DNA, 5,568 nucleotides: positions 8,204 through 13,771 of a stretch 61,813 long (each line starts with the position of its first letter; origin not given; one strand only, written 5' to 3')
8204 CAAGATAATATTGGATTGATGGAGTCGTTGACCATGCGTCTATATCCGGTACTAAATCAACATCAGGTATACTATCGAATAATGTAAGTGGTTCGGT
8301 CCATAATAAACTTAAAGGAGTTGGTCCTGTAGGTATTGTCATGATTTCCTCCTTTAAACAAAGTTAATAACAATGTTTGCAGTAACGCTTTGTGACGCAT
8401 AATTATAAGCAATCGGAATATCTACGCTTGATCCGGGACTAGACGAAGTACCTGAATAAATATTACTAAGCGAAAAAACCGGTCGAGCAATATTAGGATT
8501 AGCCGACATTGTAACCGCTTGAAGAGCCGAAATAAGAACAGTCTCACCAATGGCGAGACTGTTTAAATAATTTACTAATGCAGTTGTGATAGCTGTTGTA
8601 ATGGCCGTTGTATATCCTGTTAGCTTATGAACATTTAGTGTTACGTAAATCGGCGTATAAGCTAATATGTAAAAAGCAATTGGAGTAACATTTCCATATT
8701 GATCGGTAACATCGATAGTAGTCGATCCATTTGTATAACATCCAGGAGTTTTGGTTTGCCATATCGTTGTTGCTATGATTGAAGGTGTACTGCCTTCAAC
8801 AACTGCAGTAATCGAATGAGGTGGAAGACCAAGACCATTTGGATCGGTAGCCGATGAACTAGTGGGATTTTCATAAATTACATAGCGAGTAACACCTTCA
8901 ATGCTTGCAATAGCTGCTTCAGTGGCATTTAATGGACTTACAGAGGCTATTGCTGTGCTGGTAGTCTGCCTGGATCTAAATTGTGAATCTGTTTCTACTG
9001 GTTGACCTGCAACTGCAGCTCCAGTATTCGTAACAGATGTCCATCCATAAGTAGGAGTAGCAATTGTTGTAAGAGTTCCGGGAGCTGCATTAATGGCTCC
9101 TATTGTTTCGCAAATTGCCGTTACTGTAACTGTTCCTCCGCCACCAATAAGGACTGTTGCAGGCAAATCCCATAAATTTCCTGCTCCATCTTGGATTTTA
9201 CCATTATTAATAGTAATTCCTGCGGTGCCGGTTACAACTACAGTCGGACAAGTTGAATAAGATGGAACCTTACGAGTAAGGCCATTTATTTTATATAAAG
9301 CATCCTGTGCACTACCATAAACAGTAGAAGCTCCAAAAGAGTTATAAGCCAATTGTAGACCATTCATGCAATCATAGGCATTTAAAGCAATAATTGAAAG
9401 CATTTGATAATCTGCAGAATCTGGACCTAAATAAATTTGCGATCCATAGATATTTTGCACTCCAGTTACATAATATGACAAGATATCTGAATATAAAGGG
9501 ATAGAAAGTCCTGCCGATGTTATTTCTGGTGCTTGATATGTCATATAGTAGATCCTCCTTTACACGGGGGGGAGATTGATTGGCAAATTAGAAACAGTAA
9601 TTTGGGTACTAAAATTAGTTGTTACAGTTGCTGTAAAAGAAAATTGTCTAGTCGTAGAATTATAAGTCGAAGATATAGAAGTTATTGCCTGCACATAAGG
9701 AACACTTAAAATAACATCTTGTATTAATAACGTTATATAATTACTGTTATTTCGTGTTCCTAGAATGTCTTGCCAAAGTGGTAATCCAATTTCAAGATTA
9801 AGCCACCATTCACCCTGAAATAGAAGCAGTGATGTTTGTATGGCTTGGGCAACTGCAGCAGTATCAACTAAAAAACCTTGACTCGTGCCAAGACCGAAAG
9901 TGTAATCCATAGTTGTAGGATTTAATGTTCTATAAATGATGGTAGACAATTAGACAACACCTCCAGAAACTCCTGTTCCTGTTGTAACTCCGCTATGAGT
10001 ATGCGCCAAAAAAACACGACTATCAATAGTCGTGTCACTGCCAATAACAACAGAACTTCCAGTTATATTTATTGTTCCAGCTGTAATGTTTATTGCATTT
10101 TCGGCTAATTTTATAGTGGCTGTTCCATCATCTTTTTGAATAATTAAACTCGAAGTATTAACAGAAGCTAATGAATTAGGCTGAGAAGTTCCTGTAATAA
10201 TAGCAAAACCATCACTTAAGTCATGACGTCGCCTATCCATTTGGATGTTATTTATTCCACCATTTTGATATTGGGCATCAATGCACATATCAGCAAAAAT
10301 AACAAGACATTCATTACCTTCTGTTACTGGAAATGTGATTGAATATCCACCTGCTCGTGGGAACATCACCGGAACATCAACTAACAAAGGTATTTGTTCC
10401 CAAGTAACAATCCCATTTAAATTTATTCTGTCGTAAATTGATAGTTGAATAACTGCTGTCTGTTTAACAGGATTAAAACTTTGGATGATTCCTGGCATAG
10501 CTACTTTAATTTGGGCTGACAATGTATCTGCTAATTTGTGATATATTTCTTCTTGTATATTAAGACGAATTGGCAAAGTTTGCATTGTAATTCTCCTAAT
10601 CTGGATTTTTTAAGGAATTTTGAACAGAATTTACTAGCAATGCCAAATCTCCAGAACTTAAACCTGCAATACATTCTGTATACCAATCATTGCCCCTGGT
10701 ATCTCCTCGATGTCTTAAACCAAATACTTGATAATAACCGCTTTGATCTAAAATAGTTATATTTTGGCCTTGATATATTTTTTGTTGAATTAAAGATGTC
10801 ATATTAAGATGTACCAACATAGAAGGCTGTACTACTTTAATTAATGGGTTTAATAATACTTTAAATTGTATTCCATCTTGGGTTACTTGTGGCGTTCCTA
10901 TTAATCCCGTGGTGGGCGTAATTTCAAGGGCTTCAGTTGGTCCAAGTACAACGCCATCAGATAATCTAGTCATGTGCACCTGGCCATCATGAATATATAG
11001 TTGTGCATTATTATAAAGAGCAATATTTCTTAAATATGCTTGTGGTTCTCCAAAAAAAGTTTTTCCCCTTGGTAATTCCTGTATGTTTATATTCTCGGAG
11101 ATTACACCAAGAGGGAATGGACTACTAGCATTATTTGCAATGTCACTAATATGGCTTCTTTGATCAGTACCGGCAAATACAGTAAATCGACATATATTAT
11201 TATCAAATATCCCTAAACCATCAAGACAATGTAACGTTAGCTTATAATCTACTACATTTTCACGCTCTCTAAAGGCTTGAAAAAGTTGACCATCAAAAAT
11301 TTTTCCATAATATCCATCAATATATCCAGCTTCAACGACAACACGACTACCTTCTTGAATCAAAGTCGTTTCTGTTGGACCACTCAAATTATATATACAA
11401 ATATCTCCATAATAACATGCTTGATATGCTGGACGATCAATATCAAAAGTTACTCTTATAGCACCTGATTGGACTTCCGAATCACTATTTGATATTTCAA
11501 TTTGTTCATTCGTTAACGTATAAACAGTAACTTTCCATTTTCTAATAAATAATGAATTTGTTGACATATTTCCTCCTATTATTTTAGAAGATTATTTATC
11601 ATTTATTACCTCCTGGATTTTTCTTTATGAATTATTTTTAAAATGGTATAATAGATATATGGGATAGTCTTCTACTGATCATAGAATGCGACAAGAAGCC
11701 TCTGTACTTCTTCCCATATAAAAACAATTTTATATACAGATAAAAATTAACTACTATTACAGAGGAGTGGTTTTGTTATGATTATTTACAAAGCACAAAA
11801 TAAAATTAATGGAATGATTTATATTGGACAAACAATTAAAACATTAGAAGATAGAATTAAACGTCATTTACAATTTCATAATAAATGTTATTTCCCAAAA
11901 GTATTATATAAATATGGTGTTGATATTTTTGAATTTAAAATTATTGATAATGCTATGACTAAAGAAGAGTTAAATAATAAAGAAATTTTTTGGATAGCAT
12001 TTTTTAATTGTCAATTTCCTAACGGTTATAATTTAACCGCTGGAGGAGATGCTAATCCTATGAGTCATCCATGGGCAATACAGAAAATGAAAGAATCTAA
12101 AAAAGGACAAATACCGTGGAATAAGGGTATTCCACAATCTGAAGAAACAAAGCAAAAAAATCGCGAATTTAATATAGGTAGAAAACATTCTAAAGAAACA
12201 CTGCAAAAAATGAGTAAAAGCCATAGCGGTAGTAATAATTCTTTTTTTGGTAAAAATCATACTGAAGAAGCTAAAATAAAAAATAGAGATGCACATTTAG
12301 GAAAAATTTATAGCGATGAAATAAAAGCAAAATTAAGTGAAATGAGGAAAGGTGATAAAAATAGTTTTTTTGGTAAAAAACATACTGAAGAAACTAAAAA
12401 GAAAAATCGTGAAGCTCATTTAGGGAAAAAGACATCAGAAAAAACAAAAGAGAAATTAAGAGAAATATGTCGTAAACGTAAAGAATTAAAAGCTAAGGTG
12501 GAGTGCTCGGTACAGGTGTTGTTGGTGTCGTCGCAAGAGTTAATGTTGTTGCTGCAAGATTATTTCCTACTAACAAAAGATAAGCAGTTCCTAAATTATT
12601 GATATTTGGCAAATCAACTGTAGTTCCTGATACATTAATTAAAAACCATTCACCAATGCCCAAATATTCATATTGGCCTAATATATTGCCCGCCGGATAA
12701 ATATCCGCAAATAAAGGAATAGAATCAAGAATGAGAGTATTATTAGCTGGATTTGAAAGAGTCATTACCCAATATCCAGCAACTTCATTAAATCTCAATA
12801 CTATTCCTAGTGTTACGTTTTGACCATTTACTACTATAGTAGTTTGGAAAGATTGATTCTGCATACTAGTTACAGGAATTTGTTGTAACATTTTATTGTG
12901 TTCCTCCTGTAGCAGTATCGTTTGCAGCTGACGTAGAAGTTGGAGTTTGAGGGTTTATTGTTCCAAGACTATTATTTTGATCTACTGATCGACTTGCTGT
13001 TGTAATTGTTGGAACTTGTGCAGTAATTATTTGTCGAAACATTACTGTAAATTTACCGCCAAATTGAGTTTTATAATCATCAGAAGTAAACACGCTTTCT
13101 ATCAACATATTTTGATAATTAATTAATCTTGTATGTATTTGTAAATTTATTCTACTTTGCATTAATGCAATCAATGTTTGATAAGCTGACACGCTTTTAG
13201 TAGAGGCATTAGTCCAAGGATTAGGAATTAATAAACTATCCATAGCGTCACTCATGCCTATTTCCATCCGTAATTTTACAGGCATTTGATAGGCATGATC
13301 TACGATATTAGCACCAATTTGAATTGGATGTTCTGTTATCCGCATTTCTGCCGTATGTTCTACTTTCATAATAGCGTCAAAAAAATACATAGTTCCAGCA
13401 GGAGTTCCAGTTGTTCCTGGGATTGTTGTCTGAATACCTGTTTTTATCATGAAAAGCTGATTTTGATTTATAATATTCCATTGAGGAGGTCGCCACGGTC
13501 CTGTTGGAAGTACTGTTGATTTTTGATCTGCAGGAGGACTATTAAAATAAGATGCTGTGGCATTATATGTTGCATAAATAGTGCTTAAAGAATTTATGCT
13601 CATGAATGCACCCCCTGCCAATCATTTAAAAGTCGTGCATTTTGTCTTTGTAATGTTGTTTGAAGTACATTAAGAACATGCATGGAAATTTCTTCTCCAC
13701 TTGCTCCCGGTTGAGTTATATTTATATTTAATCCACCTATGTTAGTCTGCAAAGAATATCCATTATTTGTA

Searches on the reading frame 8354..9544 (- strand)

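Call 37: search_protein_families(library=phrogs, proteins=[window:8354-9544:-], max_evalue=0.001)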
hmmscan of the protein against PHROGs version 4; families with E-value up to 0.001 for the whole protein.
window:8354-9544:- (396 aa): 1 family
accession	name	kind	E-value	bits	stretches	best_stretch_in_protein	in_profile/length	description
phrog_6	-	tail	1.2e-52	180.3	1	7-394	61-406/548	baseplate wedge subunit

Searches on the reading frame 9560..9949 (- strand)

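Call 37: search_protein_families(library=phrogs, proteins=[window:9560-9949:-], max_evalue=0.001)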
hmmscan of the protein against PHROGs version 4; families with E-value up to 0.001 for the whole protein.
window:9560-9949:- (129 aa): 2 families
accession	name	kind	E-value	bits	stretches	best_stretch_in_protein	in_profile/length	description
phrog_120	-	tail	6.5e-27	96.1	1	7-121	59-175/303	baseplate wedge subunit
phrog_4233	-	unknown function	8.2e-13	49.2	1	30-121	33-123/204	-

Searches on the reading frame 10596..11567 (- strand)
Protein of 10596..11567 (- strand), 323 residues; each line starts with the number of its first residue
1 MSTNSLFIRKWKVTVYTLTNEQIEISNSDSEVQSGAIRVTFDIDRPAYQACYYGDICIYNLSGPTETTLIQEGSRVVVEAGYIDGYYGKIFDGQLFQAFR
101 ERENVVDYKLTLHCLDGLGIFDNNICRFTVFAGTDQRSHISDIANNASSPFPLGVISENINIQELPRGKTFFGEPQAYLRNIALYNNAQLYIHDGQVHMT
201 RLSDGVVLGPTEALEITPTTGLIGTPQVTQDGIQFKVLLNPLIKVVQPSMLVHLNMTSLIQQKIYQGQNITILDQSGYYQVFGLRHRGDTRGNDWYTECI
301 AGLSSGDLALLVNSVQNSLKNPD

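Call 37: search_protein_families(library=phrogs, proteins=[window:10596-11567:-], max_evalue=0.001)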
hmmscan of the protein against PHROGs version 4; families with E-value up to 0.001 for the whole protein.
window:10596-11567:- (323 aa): 4 families
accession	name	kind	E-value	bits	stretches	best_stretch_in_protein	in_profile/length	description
phrog_20677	-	unknown function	7e-54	184.2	2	32-261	178-400/631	-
phrog_196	-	tail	1.1e-51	177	1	1-301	79-358/536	baseplate hub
phrog_23564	-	unknown function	1.3e-08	35.9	1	170-298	11-123/155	-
phrog_38154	-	unknown function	5.8e-05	23.7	1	34-146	25-136/159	-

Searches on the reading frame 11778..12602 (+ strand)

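Call 93: search_protein_families(library=pfam, proteins=[window:11778-12602:+], max_evalue=0.001)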
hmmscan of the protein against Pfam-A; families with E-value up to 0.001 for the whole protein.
window:11778-12602:+ (274 aa): 2 families
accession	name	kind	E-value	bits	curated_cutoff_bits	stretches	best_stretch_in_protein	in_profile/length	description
PF07460.16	NUMOD3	-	1.5e-29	102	20.4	3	134-166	1-33/37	NUMOD3 motif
PF01541.30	GIY-YIG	-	1.1e-08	35.6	22.6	1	2-75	3-71/78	GIY-YIG catalytic domain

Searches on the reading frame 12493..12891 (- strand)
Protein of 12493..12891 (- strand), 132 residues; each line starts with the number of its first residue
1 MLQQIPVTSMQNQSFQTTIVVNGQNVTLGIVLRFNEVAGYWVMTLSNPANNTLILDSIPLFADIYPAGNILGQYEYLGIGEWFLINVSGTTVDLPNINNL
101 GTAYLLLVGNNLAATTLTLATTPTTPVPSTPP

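Call 37: search_protein_families(library=phrogs, proteins=[window:12493-12891:-], max_evalue=0.001)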
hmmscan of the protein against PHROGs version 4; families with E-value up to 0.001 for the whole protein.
window:12493-12891:- (132 aa): 1 family
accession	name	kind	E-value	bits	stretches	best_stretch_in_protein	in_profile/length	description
phrog_349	-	head and packaging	2.9e-13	50.9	1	1-111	3-104/114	virion structural protein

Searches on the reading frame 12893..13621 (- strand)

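Call 37: search_protein_families(library=phrogs, proteins=[window:12893-13621:-], max_evalue=0.001)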
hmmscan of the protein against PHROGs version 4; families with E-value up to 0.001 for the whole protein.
window:12893-13621:- (242 aa): 2 families
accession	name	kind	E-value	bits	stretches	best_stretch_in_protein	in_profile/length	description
phrog_817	-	tail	2.1e-35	123.1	1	71-236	10-175/200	tail fiber protein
phrog_1517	-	lysis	1.2e-08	35.9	1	77-236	12-171/202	endolysin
